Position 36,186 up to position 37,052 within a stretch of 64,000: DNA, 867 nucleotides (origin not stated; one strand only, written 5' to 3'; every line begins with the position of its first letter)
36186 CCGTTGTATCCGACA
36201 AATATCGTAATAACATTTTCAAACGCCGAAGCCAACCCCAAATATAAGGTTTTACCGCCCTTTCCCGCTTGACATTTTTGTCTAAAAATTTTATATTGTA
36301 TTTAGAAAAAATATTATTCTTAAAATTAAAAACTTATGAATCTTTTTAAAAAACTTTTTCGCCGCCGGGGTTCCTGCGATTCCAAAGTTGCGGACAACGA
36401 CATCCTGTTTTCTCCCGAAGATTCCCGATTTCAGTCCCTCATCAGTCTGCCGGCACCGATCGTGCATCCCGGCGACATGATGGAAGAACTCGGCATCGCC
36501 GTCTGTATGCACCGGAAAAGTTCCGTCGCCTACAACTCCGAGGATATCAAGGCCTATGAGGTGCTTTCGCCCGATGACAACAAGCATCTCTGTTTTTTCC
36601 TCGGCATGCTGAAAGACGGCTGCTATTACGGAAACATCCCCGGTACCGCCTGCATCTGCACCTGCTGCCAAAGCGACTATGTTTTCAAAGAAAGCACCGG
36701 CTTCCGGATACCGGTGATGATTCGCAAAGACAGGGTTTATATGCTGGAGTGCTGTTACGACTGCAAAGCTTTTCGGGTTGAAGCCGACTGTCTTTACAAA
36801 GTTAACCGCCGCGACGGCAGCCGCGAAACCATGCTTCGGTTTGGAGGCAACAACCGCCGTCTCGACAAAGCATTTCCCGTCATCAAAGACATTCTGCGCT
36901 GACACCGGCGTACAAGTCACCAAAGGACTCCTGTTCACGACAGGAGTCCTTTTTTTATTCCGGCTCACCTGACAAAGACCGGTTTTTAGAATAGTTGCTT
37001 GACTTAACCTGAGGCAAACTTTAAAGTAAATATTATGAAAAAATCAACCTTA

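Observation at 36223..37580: Two-gene insertion splitting the conserved rlmH-rsfS pair: a 13-Cys protein and a small P-loop kinase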

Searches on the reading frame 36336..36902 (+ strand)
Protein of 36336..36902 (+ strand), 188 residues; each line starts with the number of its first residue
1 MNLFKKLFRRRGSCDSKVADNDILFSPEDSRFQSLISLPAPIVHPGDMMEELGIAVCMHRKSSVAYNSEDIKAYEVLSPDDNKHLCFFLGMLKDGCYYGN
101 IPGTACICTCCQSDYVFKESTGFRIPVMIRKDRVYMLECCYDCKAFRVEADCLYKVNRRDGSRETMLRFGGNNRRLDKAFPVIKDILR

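Call 3: search_protein_families(library=pfam, proteins=[window:36336-36902:+], max_evalue=1)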
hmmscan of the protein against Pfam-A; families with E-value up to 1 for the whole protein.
window:36336-36902:+ (188 aa): 0 families

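Call 4: search_protein_families(library=ncbifam, proteins=[window:36336-36902:+], max_evalue=1)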
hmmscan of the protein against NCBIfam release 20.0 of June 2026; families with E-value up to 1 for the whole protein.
window:36336-36902:+ (188 aa): 0 families

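Call 6: find_homologous_proteins(query=window:36336-36902:+)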
Query window:36336-36902:+ (188 aa): 4 proteins with E <= 0.001 among 29 candidates.
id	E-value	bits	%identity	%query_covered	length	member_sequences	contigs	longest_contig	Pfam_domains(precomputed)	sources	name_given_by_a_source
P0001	1.7e-125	434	99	100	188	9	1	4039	-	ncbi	-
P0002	1.7e-99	349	81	100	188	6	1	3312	-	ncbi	-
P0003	2.7e-83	296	70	99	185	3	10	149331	-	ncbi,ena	-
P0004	3.0e-46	176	88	49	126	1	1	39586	-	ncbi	-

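Call 8: find_encoding_contigs(protein=P0003, flank=6000, max_places=4)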
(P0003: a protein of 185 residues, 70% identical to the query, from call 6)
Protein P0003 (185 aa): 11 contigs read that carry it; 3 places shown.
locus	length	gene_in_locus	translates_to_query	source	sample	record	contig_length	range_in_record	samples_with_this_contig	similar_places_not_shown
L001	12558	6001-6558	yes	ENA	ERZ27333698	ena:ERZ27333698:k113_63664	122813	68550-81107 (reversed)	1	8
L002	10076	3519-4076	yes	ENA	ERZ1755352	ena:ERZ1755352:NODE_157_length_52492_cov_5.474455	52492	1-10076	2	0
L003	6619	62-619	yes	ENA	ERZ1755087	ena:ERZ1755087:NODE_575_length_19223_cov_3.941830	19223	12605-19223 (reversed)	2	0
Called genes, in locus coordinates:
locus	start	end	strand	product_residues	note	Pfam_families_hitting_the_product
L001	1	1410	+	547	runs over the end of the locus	-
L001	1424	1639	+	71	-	-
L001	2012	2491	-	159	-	-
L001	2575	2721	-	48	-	-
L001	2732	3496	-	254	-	PF13098:Thioredoxin_2 (faint), PF00085:Thioredoxin (faint), PF13462:Thioredoxin_4, PF01323:DSBA, PF13743:Thioredoxin_5 (weak)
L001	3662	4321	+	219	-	PF01865:PhoU_div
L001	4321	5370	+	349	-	PF01384:PHO4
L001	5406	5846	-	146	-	PF02590:SPOUT_MTase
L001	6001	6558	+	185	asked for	-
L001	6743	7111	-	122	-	PF02410:RsfS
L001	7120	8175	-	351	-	PF01018:GTP1_OBG, PF01926:MMR_HSR1, PF02421:FeoB_N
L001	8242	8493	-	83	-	PF01016:Ribosomal_L27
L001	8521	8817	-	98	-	PF00829:Ribosomal_L21p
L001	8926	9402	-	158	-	PF00565:SNase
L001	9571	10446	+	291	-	-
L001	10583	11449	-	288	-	-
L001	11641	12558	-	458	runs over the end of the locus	PF00512:HisKA, PF02518:HATPase_c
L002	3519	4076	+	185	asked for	-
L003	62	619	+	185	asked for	-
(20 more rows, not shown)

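Call 9: find_encoding_contigs(protein=P0004, flank=6000, max_places=3)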
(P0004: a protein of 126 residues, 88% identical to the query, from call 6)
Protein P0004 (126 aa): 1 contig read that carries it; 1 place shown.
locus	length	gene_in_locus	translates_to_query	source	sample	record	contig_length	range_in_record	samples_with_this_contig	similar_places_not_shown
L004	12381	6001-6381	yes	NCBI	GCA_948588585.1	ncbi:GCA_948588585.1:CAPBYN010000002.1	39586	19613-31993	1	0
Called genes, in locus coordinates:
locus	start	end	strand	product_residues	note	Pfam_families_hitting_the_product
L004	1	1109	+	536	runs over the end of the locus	-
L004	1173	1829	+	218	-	PF03167:UDG (weak)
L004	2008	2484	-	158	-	-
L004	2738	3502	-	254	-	PF00085:Thioredoxin (faint), PF13462:Thioredoxin_4, PF13098:Thioredoxin_2 (weak), PF01323:DSBA, PF13743:Thioredoxin_5 (weak)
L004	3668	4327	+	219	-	PF01865:PhoU_div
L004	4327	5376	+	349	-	PF01384:PHO4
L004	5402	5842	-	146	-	PF02590:SPOUT_MTase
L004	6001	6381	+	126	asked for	-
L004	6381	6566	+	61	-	-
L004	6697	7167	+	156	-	PF06414:Zeta_toxin (weak), PF13238:AAA_18 (weak), PF13671:AAA_33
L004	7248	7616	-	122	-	PF02410:RsfS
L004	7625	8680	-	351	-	PF01018:GTP1_OBG, PF01926:MMR_HSR1, PF02421:FeoB_N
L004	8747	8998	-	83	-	PF01016:Ribosomal_L27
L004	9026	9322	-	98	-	PF00829:Ribosomal_L21p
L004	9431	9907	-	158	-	PF00565:SNase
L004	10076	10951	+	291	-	-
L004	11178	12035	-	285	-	-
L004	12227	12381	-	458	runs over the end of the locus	PF00512:HisKA, PF02518:HATPase_c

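Call 22: search_protein_families(library=phrogs, proteins=[window:36336-36902:+], max_evalue=0.1)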
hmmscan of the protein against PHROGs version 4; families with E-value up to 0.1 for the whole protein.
window:36336-36902:+ (188 aa): 0 families

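Call 23: search_protein_families(library=padloc, proteins=[window:36336-36902:+], max_evalue=0.1)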
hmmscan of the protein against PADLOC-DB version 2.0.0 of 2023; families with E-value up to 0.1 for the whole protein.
window:36336-36902:+ (188 aa): 0 families

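Call 31: find_encoding_contigs(protein=P0002, flank=4000, max_places=3)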
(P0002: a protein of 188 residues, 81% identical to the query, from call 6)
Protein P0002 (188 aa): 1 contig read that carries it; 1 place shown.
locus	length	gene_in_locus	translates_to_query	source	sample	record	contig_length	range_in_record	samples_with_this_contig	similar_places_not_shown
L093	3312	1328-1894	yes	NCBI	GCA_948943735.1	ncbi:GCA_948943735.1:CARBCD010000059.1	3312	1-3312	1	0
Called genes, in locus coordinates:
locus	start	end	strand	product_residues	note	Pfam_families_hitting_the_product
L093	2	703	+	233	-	?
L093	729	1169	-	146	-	PF02590:SPOUT_MTase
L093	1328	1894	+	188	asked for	-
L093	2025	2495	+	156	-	PF06414:Zeta_toxin (weak), PF13238:AAA_18 (weak), PF13671:AAA_33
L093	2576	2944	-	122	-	PF02410:RsfS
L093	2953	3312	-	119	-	?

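Call 41: find_homologous_proteins(query=A4, max_evalue=0.01)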
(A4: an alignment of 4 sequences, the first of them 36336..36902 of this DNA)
Query A4 (4 sequences) (188 aa, profile of the alignment): 7 proteins with E <= 0.01 among 590 candidates.
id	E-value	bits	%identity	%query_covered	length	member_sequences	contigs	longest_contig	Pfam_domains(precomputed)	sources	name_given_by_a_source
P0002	1.7e-102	359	81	100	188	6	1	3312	-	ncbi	-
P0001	2.1e-102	358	99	100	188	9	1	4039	-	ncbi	-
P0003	4.8e-101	354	70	99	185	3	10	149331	-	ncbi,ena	-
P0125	1.1e-65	239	28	55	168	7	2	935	-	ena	-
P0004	1.1e-41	160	88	49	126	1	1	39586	-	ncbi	-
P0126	1.1e-30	124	38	82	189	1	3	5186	-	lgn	-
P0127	4.2e-29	119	29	91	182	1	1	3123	-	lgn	-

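Call 42: find_encoding_contigs(protein=P0126, flank=4000, max_places=3)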
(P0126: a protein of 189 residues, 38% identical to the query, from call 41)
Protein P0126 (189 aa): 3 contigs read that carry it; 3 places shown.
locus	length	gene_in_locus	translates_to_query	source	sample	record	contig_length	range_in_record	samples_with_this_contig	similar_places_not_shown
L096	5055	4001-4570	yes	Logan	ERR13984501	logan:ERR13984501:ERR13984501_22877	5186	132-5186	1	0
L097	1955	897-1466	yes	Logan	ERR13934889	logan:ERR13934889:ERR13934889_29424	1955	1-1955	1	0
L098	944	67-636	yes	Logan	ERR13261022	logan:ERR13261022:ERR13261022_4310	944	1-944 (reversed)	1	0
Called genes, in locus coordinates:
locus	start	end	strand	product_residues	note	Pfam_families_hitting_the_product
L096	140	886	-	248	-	PF00085:Thioredoxin (faint), PF13743:Thioredoxin_5 (faint), PF13462:Thioredoxin_4, PF13098:Thioredoxin_2 (weak), PF01323:DSBA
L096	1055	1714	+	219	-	PF01865:PhoU_div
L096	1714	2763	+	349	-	PF01384:PHO4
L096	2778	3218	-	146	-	PF02590:SPOUT_MTase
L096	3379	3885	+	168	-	-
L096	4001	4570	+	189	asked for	-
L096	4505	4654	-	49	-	-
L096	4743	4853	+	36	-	-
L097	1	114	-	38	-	?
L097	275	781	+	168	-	-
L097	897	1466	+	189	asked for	-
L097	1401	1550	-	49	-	-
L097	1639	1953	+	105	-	?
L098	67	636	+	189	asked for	-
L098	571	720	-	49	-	-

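Call 43: find_encoding_contigs(protein=P0127, flank=4000, max_places=2)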
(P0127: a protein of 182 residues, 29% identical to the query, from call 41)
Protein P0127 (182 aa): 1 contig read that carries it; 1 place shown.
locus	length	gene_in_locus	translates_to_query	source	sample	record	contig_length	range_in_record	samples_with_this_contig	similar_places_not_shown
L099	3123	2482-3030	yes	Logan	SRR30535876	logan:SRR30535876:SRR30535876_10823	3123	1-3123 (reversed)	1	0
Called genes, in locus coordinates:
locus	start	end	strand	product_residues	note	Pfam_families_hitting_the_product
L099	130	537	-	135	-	-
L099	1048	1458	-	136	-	-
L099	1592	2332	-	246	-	PF00535:Glycos_transf_2, PF10111:Glyco_tranf_2_2 (weak)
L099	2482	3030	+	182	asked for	-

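Call 47: search_protein_families(library=pfam, proteins=[L096:3379-3885:+, L096:4001-4570:+], max_evalue=0.01)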
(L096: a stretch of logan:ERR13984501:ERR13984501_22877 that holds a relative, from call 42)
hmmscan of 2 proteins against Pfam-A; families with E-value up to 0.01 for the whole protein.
L096:3379-3885:+ (168 aa): 0 families

L096:4001-4570:+ (189 aa): 0 families

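Call 50: search_protein_representatives(alignment_id=A6)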
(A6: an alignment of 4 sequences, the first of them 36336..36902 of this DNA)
Query: 4 sequences, 188 profile positions. Proteins with E-value up to 0.001 (for the whole library): 54; up to 1e-10: 30; up to 1e-30: 3. The best 54 are listed.
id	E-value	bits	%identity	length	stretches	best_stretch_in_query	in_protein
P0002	1.1e-117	406.8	-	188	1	1-188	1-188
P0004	2.5e-52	193.7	-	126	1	1-97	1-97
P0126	1.9e-33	132.2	-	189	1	4-184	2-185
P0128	1.8e-30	122.5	-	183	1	29-185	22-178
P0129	4.9e-24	101.4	-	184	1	19-173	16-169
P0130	3.9e-20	88.7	-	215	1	31-185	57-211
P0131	2.4e-19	86.2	-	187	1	1-180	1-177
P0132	4.1e-19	85.4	-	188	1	31-182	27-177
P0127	7.9e-19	84.5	-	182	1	31-172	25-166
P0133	4.2e-18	82.1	-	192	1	7-186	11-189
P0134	1.7e-17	80.1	-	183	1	18-179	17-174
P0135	5.5e-17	78.4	-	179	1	37-171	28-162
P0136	7.0e-17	78.1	-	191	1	2-144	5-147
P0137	2.9e-16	76.1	-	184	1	1-162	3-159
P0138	6.8e-16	74.9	-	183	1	29-170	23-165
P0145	1.0e-13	67.8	-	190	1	1-187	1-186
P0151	1.4e-11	60.8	-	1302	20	102-146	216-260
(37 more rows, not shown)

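Call 55: find_encoding_contigs(protein=P0128, flank=4000, max_places=2)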
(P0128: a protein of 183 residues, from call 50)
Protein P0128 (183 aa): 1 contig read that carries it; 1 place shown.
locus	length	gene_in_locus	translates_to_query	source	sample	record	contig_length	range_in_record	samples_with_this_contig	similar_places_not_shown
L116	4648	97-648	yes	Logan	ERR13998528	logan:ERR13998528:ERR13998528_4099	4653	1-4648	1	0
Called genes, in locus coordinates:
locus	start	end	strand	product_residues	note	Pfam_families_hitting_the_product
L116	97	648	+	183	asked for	-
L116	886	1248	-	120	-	PF02410:RsfS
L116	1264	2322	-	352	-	PF01018:GTP1_OBG, PF01926:MMR_HSR1, PF02421:FeoB_N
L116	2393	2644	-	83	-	PF01016:Ribosomal_L27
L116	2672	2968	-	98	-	PF00829:Ribosomal_L21p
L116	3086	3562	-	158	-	PF00565:SNase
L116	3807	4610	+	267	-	-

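Call 56: predict_structure(alignment_id=A7)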
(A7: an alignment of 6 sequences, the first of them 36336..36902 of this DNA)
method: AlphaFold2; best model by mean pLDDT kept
length: 188 residues; sequences in the alignment: 6
mean_pLDDT: 80.8   pTM: 0.75
mean pLDDT of the five models: 80.8, 78.8, 77.5, 76.4, 74.5
residues with pLDDT >= 90: 100; 70-90: 51; 50-70: 9; < 50: 28
segments of 3 or more residues with pLDDT < 50: 1-28
pLDDT, mean of each block of 10 residues (from residue 1): 32 29 43 66 88 88 90 93 90 92 87 93 90 93 93 93 94 93 91
secondary structure, 60 per line:
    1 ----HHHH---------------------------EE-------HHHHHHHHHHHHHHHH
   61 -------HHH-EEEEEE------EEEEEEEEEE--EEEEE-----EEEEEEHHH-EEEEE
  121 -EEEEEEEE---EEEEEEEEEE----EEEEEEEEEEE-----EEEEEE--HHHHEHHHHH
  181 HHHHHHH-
elements in order: H5-8 H45-60 E72-77 E84-93 E96-100 E106-111 E116-120 E122-129 E133-142 E147-157 E163-168 H171-174 H176-187

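Call 59: fold_search(model_id=the predicted structure, library=pdb)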
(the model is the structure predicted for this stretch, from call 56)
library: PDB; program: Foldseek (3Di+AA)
matches with E <= 10: 802; with E <= 0.001: 0
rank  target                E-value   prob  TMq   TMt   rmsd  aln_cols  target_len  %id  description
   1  2jdu_A                1.5e-01  0.13  0.13  0.18  11.3        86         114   14  Mutant (G24N) of Pseudomonas aeruginosa lectin II (PA-IIL) complexed with methyl-a-L-fucopyranoside (released 2007-06-12)
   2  4n1b_B                1.5e-01  0.35  0.21  0.15  12.8       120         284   12  STRUCTURE OF KEAP1 KELCH DOMAIN WITH(1S,2R)-2-[(1S)-1-[(1-oxo-2,3-dihydro-1H-isoindol-2-Yl)methyl]-1,2,3,4-tetrahydroi (released 2014-02-19)
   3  8pks_A                1.6e-01  0.25  0.20  0.25  13.1       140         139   13  Low resolution crystal structure of Keap1-456, a repeat fragment from the human Keap1 beta-propeller (released 2024-07-10)
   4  9irl                  1.7e-01  0.30  0.20  0.09  15.0       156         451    8  Crystal structure analysis of LW-Srci-2o in complex with c-Src. (released 2025-07-16)
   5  5m9n_B                1.8e-01  0.13  0.19  0.18  16.9       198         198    6  Crystal structure of human TDRD1 extended Tudor domain in complex with a symmetrically dimethylated E2F peptide (released 2016-11-16)
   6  4l1n                  2.0e-01  0.23  0.21  0.24  14.5       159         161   11  Crystal structure of a putative conserved lipoprotein (NT01CX_1156) from Clostridium novyi NT at 2.70 A resolution (released 2013-06-26)
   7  4ytl_A                2.5e-01  0.41  0.20  0.35  13.1        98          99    6  Structure of the KOW2-KOW3 Domain of Transcription Elongation Factor Spt5. (released 2015-08-12)
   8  3msw                  2.6e-01  0.23  0.22  0.28  14.1       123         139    8  Crystal structure of a Protein with unknown function (BF3112) from Bacteroides fragilis NCTC 9343 at 1.90 A resolution (released 2010-06-09)
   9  1gzt_A                2.8e-01  0.07  0.12  0.16  12.4       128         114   11  Pseudomonas aeruginosa lectin II (PA-IIL) together with fucose (released 2002-11-19)
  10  3sao_A                2.9e-01  0.08  0.14  0.17  14.8       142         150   13  The Siderocalin Ex-FABP functions through dual ligand specificities (released 2011-12-28)
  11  3hw2_A                3.1e-01  0.30  0.27  0.19  10.2       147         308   11  Crystal structure of the SifA-SKIP(PH) complex (released 2009-11-03)
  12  2boi_A                3.3e-01  0.07  0.12  0.16  12.9       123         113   12  1.1A Structure of Chromobacterium Violaceum Lectin CV2L in Complex with alpha-methyl-fucoside (released 2006-05-25)
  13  4hgz_C                3.5e-01  0.77  0.20  0.16   5.9        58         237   14  Structure of the CcbJ Methyltransferase from Streptomyces caelestis (released 2013-10-30)
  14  5e86                  3.5e-01  0.08  0.15  0.13  15.6       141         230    9  isolated SBD of BiP with loop34 modification (released 2015-12-30)
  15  1ous_D                3.5e-01  0.06  0.12  0.16  12.3       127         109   11  Lecb (PA-LII) calcium-free (released 2003-09-09)
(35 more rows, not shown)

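Call 65: fold_search(model_id=the predicted structure, library=viral)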
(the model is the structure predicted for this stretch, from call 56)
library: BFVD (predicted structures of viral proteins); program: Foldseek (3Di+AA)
matches with E <= 10: 1048; with E <= 0.001: 0
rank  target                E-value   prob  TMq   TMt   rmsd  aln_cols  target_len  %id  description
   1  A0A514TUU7            1.0e-02  0.82  0.20  0.29  12.5       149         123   11  Uncharacterized protein [Aeromonas phage PS1]
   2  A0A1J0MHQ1            1.4e-02  0.13  0.15  0.10  23.1       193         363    9  Long tail fiber protein Gp37 [Klebsiella phage KPV15]
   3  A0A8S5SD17            3.1e-02  0.57  0.24  0.23   8.7       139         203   12  Uncharacterized protein (Fragment) [Myoviridae sp. ctuim2]
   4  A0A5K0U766            4.6e-02  0.20  0.19  0.20  24.1       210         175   12  Uncharacterized protein [Yasminevirus sp. GU-2018]
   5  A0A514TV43            5.7e-02  0.72  0.20  0.05   9.7       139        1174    6  Uncharacterized protein [Aeromonas phage PS1]
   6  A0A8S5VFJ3            5.7e-02  0.14  0.14  0.13  15.2       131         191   12  Uncharacterized protein [Myoviridae sp. ctai52]
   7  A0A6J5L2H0            7.0e-02  0.75  0.19  0.23   6.2        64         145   12  Uncharacterized protein [uncultured Caudovirales phage]
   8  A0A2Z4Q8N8            7.8e-02  0.54  0.21  0.29  11.1       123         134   11  (no name in the UniProt tables at hand)
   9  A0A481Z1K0            8.7e-02  0.09  0.13  0.14  18.6       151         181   11  Uncharacterized protein [Mimivirus LCMiAC02]
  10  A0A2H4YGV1            1.1e-01  0.93  0.23  0.40   5.3        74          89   14  Uncharacterized protein [Citrobacter phage CF1 ERZ-2017]
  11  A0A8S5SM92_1          1.1e-01  0.04  0.12  0.03  21.2       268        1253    8  Minor structural protein putative tail fiber [Myoviridae sp. ctPoO4]
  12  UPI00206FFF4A         1.3e-01  0.38  0.22  0.17  10.5       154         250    9  (no name look-up for this kind of identifier)
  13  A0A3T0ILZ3            1.4e-01  0.57  0.18  0.22   9.2        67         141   10  Ribonucleotide reductase alpha subunit [Escherichia phage vB_EcoM_005]
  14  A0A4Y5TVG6            1.4e-01  0.14  0.17  0.15  17.8       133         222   13  Tail sheath stabilizer [Vibrio phage VAP7]
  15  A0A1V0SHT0            1.4e-01  0.11  0.15  0.07  14.2       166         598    8  prolyl oligopeptidase [Klosneuvirus KNV1]
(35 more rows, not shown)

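Call 68: find_encoding_contigs(protein=P0133, flank=5000, max_places=3)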
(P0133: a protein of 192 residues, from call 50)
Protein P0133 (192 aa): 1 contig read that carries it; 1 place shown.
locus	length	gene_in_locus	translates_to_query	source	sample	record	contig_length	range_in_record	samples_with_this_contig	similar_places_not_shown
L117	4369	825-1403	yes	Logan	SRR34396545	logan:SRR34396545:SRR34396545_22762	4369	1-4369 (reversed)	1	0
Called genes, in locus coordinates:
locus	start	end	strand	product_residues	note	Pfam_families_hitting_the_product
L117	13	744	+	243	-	PF05013:FGase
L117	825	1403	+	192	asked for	-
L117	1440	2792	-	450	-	PF02254:TrkA_N, PF03807:F420_oxidored (faint), PF02254:TrkA_N, PF02080:TrkA_C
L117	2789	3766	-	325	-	PF01207:Dus, PF00977:His_biosynth (weak)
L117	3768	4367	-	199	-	?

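Call 69: find_encoding_contigs(protein=P0145, flank=5000, max_places=3)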
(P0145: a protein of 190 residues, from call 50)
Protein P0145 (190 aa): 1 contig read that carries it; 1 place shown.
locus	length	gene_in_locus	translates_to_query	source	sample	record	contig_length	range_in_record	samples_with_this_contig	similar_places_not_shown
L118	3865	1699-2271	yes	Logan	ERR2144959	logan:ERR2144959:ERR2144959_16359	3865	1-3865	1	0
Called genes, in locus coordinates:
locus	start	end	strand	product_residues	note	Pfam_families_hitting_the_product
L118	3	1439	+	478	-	?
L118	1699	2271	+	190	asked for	-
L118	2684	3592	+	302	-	PF01531:Glyco_transf_11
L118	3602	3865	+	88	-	?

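Call 73: search_dna_similar(query=window:36336-36902:+, collection=phages, mode=protein, max_rows=10, max_evalue=0.01)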
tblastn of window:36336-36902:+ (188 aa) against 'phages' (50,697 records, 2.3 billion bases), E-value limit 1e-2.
No match.

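Call 82: find_related_loci(query=window:36336-36902:+, collection=metagenome_contigs, flank=3000)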
Query window:36336-36902:+ (188 aa) in metagenome_contigs; peptide patterns used: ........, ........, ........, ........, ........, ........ (x = any residue, [..] = any of these).
313 stretches matched a pattern; 3 encode a relative of the query (tblastn E <= 1e-3); 3 distinct loci.
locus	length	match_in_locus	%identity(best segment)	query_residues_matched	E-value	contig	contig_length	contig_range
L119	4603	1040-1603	100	1-188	4e-129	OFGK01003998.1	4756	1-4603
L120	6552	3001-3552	70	1-187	4e-88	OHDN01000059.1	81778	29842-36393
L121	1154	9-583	91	1-188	9e-103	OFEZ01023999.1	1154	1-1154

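Call 90: search_protein_families(library=pfam, alignment_id=A8, max_evalue=0.01)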
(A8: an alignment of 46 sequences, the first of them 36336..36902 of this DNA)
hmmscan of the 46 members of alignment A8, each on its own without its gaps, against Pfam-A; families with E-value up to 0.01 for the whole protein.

A. member 1, window:36336-36902:+ (188 aa): 0 families

B. families by the number of members that match (of 46 scanned): 1 family
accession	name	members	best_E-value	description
PF17625.7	DUF5509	1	0.0053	Family of unknown function (DUF5509)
